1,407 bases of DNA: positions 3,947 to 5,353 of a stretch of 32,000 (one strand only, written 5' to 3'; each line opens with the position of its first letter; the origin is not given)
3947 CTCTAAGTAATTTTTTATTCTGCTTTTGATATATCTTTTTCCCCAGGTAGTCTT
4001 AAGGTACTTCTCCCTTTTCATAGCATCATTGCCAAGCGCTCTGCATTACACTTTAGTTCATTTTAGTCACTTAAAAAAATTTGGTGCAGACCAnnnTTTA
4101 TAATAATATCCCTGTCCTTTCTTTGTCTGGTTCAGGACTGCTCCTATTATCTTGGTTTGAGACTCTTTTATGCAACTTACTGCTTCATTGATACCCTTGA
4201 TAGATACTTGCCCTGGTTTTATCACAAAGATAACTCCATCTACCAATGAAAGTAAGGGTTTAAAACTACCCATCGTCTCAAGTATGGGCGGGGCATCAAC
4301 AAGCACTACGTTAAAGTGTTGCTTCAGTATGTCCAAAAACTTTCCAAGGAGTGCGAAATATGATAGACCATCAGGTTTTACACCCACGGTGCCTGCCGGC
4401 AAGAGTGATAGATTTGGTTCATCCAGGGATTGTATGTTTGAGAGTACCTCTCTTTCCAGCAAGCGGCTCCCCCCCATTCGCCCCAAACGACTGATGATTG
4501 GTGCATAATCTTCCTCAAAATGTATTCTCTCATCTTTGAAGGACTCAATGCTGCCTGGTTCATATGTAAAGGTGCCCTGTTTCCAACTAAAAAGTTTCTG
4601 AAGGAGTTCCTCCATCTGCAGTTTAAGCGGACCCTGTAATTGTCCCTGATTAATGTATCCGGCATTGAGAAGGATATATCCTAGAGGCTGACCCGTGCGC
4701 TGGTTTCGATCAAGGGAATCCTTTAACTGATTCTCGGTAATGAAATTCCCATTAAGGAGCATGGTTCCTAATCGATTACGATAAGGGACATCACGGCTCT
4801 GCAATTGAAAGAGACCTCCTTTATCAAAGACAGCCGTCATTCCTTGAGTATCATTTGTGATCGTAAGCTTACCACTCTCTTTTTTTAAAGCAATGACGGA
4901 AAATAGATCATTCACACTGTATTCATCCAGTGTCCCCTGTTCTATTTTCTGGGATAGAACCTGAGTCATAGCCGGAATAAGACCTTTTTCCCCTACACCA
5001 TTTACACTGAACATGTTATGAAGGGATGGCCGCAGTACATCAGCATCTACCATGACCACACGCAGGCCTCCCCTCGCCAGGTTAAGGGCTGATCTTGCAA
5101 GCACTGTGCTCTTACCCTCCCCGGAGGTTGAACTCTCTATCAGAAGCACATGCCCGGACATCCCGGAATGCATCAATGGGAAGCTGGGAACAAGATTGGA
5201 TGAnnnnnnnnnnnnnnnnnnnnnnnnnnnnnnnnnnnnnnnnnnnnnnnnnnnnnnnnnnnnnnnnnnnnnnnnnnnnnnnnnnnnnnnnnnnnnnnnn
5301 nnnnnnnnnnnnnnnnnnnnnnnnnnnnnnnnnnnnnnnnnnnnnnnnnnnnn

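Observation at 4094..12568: EPS initiation/export cluster carrying multiple predicted c-di-GMP receptor modules on non-classical partners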

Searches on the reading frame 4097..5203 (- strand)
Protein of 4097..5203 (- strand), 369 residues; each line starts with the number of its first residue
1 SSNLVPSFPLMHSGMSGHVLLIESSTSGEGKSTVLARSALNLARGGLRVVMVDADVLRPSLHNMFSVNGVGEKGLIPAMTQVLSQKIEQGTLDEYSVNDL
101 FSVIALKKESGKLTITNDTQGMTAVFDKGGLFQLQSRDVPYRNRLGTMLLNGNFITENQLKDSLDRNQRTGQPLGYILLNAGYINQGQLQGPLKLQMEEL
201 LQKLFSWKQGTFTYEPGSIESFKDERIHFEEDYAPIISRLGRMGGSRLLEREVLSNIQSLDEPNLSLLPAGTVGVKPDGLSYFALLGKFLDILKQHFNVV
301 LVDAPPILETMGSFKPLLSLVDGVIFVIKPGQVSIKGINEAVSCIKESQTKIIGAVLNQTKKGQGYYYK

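Call 19: search_protein_representatives(protein=window:4097-5203:-)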
Query: 369 residues. Proteins with E-value up to 0.001 (for the whole library): 33381; up to 1e-10: 3696; up to 1e-30: 54. The best 150 are listed.
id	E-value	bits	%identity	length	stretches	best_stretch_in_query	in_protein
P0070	1.1e-149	514.6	65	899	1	2-368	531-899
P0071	2.0e-147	507.2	65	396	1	2-369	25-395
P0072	8.4e-144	495.2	60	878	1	1-367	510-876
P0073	4.2e-138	476.5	59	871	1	1-364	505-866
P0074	1.8e-125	435.0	56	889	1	1-367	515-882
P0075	7.1e-123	426.4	54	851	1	6-369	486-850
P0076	1.1e-115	402.8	54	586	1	4-369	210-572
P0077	3.9e-112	391.1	52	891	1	4-361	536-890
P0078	5.4e-112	390.7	52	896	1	3-360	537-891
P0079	3.1e-109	381.6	49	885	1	3-368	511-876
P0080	3.2e-109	381.5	48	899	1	3-366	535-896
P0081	1.9e-103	362.5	57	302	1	71-367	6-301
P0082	3.2e-102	358.5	52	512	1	11-364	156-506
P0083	2.3e-97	342.5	46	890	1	7-361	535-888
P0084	1.0e-96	340.4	49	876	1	12-369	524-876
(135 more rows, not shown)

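Call 64: search_solved_structures(query=A2, max_evalue=0.01, show_alignments=0)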
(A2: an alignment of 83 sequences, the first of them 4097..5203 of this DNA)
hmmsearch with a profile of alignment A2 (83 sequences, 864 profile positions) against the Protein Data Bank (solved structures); distinct sequences matched with E-value up to 0.01: 100 (the best 60 are shown).
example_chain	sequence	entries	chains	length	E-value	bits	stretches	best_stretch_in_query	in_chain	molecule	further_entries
9exq_D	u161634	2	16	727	1.4e-93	317.6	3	327-568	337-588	Putative transmembrane protein Wzc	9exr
7nhr_A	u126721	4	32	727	1.5e-93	317.4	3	291-568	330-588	Putative transmembrane protein Wzc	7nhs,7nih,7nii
9exo_H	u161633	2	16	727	1.8e-93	317.2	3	327-568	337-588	Putative transmembrane protein Wzc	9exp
9i2q_D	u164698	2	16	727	2.7e-93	316.6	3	323-568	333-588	Putative transmembrane protein Wzc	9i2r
7ni2_A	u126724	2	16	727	9.9e-93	314.7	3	323-568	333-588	Tyrosine-protein kinase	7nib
9xgv_A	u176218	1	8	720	1.1e-88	301.4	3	320-566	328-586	Tyrosine-protein kinase wzc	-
9r62_I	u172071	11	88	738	2.4e-88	300.3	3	320-566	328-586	Tyrosine-protein kinase wzc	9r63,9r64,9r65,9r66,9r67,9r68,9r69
4jlv_A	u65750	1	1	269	4.9e-69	236.3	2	739-858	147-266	C-terminal fragment of Membrane protein CapA1, Putative uncharacterized protein capB1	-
4jmp_A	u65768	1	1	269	5.3e-66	226.3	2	441-568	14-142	C-terminal fragment of CapA, Protein tyrosine kinase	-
3bfv_A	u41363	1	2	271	1.5e-65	224.8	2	441-568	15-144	Membrane protein CapA1, Protein tyrosine kinase,Protein tyrosine kinase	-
2ved_A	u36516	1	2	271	1.1e-63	218.6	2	441-568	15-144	MEMBRANE PROTEIN CAPA1, PROTEIN TYROSINE KINASE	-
6z0p_A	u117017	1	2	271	1.7e-52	181.6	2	739-858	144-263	BceF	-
3cio_A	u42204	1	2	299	7.7e-51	176.1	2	738-863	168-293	Tyrosine-protein kinase etk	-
6u1q_A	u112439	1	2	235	4.4e-50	173.6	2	739-863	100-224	VpsO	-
3la6_A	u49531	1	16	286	2.5e-46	161.2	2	740-862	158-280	Tyrosine-protein kinase wzc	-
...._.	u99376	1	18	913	1.2e-23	86.1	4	624-683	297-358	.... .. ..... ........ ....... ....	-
5htl_A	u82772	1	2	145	8.2e-13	50.3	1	629-685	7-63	MSHA biogenesis protein MshE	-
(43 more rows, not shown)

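Call 75: predict_structure(alignment_id=A2)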
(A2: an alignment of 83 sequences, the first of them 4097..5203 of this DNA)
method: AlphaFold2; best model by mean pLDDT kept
length: 369 residues; sequences in the alignment: 83
mean_pLDDT: 90.0   pTM: 0.88
mean pLDDT of the five models: 90.0, 89.8, 89.6, 89.0, 88.9
residues with pLDDT >= 90: 297; 70-90: 30; 50-70: 35; < 50: 7
segments of 3 or more residues with pLDDT < 50: 366-369
pLDDT, mean of each block of 10 residues (from residue 1): 52 73 96 96 95 94 83 91 96 98 96 97 96 86 85 97 94 91 95 94 97 94 66 94 95 97 97 75 95 96 95 89 96 95 95 92 52
secondary structure, 60 per line:
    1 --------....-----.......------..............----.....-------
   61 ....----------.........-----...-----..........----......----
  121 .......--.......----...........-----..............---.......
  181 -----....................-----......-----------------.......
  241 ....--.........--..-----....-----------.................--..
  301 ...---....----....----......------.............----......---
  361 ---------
elements in order: H9-12 E18-24 H31-44 E49-53 H61-64 H75-83 E89-91 H97-106 E111-116 E121-127 E130-136 H141-151 H157-170 H174-180 H186-205 E211-216 H234-244 H247-255 E265-268 H280-296 E299-303 H307-310 H315-318 E323-328 H335-347 E352-357

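Call 80: fold_search(model_id=the predicted structure, library=pdb)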
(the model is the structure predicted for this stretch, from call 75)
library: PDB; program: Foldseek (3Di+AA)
matches with E <= 10: 943; with E <= 0.001: 62
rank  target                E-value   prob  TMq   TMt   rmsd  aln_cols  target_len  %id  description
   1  4jlv                  3.8e-08  1.00  0.41  0.65   7.7       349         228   13  Crystal structure of the chimerical protein CapA1B1 in complex with ADP-Mg (released 2014-02-05)
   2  3bfv_A                9.7e-08  1.00  0.42  0.63  10.7       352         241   13  crystal structure of the chimerical protein CapAB (released 2008-06-24)
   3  4jmp                  9.7e-08  1.00  0.41  0.66  10.8       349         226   13  Crystal structure of the chimerical protein CapA2B2 (released 2014-02-05)
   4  3la6_P                1.7e-07  1.00  0.41  0.59  12.0       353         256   11  Octameric kinase domain of the E. coli tyrosine kinase Wzc with bound ADP (released 2010-08-25)
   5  3cio_D                2.2e-07  1.00  0.39  0.55  11.7       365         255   13  The kinase domain of Escherichia coli tyrosine kinase ETK (released 2008-06-03)
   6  2ved_B                3.5e-07  1.00  0.42  0.59  11.0       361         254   12  crystal structure of the chimerical mutant CapABK55M protein (released 2008-07-01)
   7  3la6_I                3.9e-07  1.00  0.42  0.58  12.2       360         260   11  Octameric kinase domain of the E. coli tyrosine kinase Wzc with bound ADP (released 2010-08-25)
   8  3la6_B                4.1e-07  1.00  0.43  0.60   6.4       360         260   10  Octameric kinase domain of the E. coli tyrosine kinase Wzc with bound ADP (released 2010-08-25)
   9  6z0p_A                4.1e-07  1.00  0.36  0.53   9.2       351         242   13  BceF Tyrosine Kinase Domain (released 2021-04-14)
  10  3la6_J                5.1e-07  1.00  0.41  0.58  12.1       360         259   12  Octameric kinase domain of the E. coli tyrosine kinase Wzc with bound ADP (released 2010-08-25)
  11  3la6_A                5.1e-07  1.00  0.41  0.57  12.3       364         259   12  Octameric kinase domain of the E. coli tyrosine kinase Wzc with bound ADP (released 2010-08-25)
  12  7nib_A                6.7e-07  1.00  0.40  0.23   8.0       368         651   11  Wzc-K540M-4YE C1 (released 2021-08-25)
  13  2ved_A                7.5e-07  1.00  0.42  0.61   9.7       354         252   14  crystal structure of the chimerical mutant CapABK55M protein (released 2008-07-01)
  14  3la6_L                8.9e-07  1.00  0.43  0.60  10.7       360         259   10  Octameric kinase domain of the E. coli tyrosine kinase Wzc with bound ADP (released 2010-08-25)
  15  3la6_G                9.4e-07  1.00  0.42  0.59   9.6       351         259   11  Octameric kinase domain of the E. coli tyrosine kinase Wzc with bound ADP (released 2010-08-25)
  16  3la6_E                9.4e-07  1.00  0.43  0.59   9.8       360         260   10  Octameric kinase domain of the E. coli tyrosine kinase Wzc with bound ADP (released 2010-08-25)
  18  3la6_F                1.3e-06  1.00  0.42  0.59  11.0       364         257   11  Octameric kinase domain of the E. coli tyrosine kinase Wzc with bound ADP (released 2010-08-25)
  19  3la6_M                1.4e-06  1.00  0.43  0.61   9.5       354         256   11  Octameric kinase domain of the E. coli tyrosine kinase Wzc with bound ADP (released 2010-08-25)
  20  7nhr_B                1.4e-06  1.00  0.40  0.26   8.1       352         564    9  Putative transmembrane protein Wzc K540M C1 (released 2021-08-25)
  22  7nhr_C                1.5e-06  1.00  0.39  0.26   8.0       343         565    9  Putative transmembrane protein Wzc K540M C1 (released 2021-08-25)
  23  7nhr_A                1.6e-06  1.00  0.40  0.23  10.9       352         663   11  Putative transmembrane protein Wzc K540M C1 (released 2021-08-25)
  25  3la6_O                1.7e-06  1.00  0.42  0.59  10.2       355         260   10  Octameric kinase domain of the E. coli tyrosine kinase Wzc with bound ADP (released 2010-08-25)
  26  7nhr_E                1.9e-06  1.00  0.39  0.28   8.1       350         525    9  Putative transmembrane protein Wzc K540M C1 (released 2021-08-25)
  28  3la6_D                2.2e-06  1.00  0.41  0.58  12.0       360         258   11  Octameric kinase domain of the E. coli tyrosine kinase Wzc with bound ADP (released 2010-08-25)
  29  3la6_C                2.4e-06  1.00  0.43  0.60   6.3       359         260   12  Octameric kinase domain of the E. coli tyrosine kinase Wzc with bound ADP (released 2010-08-25)
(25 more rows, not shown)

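Call 108: search_solved_structures(query=window:4097-5203:-, max_evalue=0.00001, show_alignments=2)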
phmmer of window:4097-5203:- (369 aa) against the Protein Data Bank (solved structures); distinct sequences matched with E-value up to 0.00001: 11.
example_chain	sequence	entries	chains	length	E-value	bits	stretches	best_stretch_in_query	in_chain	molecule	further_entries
4jlv_A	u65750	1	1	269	1e-12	51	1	250-367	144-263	C-terminal fragment of Membrane protein CapA1, Putative uncharacterized protein capB1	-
6u1q_A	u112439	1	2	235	1.3e-12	50.6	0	261-364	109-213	VpsO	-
3bfv_A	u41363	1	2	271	4.8e-11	45.5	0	257-366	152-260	Membrane protein CapA1, Protein tyrosine kinase,Protein tyrosine kinase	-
4jmp_A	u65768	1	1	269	5e-11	45.4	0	257-366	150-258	C-terminal fragment of CapA, Protein tyrosine kinase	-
2ved_A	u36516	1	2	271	3.3e-10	42.7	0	257-366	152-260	MEMBRANE PROTEIN CAPA1, PROTEIN TYROSINE KINASE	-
6z0p_A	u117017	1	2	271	3.5e-09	39.3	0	258-366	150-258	BceF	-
3cio_A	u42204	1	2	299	2.5e-07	33.2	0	16-72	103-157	Tyrosine-protein kinase etk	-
3kb1_A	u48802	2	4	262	5.6e-07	32.1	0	20-87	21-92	Nucleotide-binding protein | Iron-sulfur cluster carrier protein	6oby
6g2g_A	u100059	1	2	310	3.7e-06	29.4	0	17-70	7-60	Cytosolic Fe-S cluster assembly factor CFD1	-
2ph1_A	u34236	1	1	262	3.8e-06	29.4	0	21-86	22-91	Nucleotide-binding protein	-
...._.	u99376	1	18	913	4.8e-06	29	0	143-189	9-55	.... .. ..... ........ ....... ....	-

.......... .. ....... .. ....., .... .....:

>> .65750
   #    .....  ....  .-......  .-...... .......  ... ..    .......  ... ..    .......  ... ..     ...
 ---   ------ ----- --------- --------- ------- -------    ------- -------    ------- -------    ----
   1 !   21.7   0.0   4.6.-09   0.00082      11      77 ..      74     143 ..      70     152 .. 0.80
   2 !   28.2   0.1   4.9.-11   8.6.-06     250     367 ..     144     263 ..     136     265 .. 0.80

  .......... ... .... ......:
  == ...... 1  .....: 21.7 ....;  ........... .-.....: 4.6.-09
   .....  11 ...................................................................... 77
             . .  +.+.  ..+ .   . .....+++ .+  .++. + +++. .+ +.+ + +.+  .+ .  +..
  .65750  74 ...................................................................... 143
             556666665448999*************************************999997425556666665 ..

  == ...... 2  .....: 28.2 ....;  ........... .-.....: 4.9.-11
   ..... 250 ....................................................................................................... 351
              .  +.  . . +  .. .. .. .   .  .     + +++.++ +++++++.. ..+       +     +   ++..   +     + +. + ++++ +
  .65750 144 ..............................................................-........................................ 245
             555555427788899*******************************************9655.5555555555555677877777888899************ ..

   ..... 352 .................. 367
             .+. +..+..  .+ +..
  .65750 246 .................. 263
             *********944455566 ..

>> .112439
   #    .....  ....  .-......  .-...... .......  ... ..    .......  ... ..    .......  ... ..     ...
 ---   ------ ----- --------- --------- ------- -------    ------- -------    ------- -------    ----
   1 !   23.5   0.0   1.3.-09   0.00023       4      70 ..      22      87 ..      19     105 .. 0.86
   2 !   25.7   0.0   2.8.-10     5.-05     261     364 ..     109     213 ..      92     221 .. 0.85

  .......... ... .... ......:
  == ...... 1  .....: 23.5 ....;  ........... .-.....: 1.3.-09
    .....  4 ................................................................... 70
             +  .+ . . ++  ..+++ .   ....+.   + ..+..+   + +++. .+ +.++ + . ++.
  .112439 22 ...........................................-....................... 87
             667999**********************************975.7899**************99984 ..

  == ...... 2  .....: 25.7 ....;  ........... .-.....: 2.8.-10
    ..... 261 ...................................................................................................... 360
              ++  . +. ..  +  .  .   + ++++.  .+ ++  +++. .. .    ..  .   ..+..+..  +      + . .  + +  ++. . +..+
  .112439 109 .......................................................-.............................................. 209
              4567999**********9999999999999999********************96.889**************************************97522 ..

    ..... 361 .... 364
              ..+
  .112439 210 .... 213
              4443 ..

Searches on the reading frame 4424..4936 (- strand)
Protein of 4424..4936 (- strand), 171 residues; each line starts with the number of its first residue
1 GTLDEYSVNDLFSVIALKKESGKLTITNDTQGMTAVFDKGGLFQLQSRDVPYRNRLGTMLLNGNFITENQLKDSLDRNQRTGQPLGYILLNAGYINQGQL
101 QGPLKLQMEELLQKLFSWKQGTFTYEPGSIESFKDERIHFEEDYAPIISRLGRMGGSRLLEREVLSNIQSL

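Call 65: search_solved_structures(query=window:4424-4936:-, max_evalue=10, show_alignments=3)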
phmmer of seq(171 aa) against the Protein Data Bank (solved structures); distinct sequences matched with E-value up to 10: 16.
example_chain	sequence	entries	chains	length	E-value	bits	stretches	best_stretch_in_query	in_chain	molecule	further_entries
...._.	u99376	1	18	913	5.9e-08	35.8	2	54-100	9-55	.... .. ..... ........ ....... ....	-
5htl_A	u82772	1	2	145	0.00025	24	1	52-108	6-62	MSHA biogenesis protein MshE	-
5zfr_A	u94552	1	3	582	0.011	18.7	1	47-101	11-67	Type IV pilus biogenesis ATPase PilB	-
9g1w_A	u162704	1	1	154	0.043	16.7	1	54-100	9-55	Type IV pilus assembly ATPase PilB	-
9e2g_1I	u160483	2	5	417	0.085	15.8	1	27-94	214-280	T. brucei spp.-specific protein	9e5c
5e86_A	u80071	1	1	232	0.18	14.7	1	70-151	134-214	78 kDa glucose-regulated protein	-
5tsg_B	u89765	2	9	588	0.18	14.7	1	53-104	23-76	Type IV pilus biogenesis ATPase PilB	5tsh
6olj_C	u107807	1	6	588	0.18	14.7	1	53-104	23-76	Type IV pilus biogenesis ATPase PilB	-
5e85_A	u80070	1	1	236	0.2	14.6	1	70-151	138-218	78 kDa glucose-regulated protein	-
8pfa_A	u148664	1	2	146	0.22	14.4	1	55-97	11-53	c-di-GMP binding domain of the ATPase enzyme PilF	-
3jc8_Ba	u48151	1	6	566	0.38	13.7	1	54-104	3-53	Type IV-A pilus assembly ATPase PilB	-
9gl5_A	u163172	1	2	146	0.49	13.3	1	55-97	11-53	ATP-binding motif-containing protein pilF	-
8pdk_A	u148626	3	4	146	0.49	13.3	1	55-97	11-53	c-di-GMP binding domain of the ATPase enzyme PilF | ATP-binding motif-containing protein pilF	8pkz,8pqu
9glg_A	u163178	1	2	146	0.51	13.2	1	55-97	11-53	ATP-binding motif-containing protein pilF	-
6ejf_J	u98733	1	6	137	0.51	13.2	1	55-97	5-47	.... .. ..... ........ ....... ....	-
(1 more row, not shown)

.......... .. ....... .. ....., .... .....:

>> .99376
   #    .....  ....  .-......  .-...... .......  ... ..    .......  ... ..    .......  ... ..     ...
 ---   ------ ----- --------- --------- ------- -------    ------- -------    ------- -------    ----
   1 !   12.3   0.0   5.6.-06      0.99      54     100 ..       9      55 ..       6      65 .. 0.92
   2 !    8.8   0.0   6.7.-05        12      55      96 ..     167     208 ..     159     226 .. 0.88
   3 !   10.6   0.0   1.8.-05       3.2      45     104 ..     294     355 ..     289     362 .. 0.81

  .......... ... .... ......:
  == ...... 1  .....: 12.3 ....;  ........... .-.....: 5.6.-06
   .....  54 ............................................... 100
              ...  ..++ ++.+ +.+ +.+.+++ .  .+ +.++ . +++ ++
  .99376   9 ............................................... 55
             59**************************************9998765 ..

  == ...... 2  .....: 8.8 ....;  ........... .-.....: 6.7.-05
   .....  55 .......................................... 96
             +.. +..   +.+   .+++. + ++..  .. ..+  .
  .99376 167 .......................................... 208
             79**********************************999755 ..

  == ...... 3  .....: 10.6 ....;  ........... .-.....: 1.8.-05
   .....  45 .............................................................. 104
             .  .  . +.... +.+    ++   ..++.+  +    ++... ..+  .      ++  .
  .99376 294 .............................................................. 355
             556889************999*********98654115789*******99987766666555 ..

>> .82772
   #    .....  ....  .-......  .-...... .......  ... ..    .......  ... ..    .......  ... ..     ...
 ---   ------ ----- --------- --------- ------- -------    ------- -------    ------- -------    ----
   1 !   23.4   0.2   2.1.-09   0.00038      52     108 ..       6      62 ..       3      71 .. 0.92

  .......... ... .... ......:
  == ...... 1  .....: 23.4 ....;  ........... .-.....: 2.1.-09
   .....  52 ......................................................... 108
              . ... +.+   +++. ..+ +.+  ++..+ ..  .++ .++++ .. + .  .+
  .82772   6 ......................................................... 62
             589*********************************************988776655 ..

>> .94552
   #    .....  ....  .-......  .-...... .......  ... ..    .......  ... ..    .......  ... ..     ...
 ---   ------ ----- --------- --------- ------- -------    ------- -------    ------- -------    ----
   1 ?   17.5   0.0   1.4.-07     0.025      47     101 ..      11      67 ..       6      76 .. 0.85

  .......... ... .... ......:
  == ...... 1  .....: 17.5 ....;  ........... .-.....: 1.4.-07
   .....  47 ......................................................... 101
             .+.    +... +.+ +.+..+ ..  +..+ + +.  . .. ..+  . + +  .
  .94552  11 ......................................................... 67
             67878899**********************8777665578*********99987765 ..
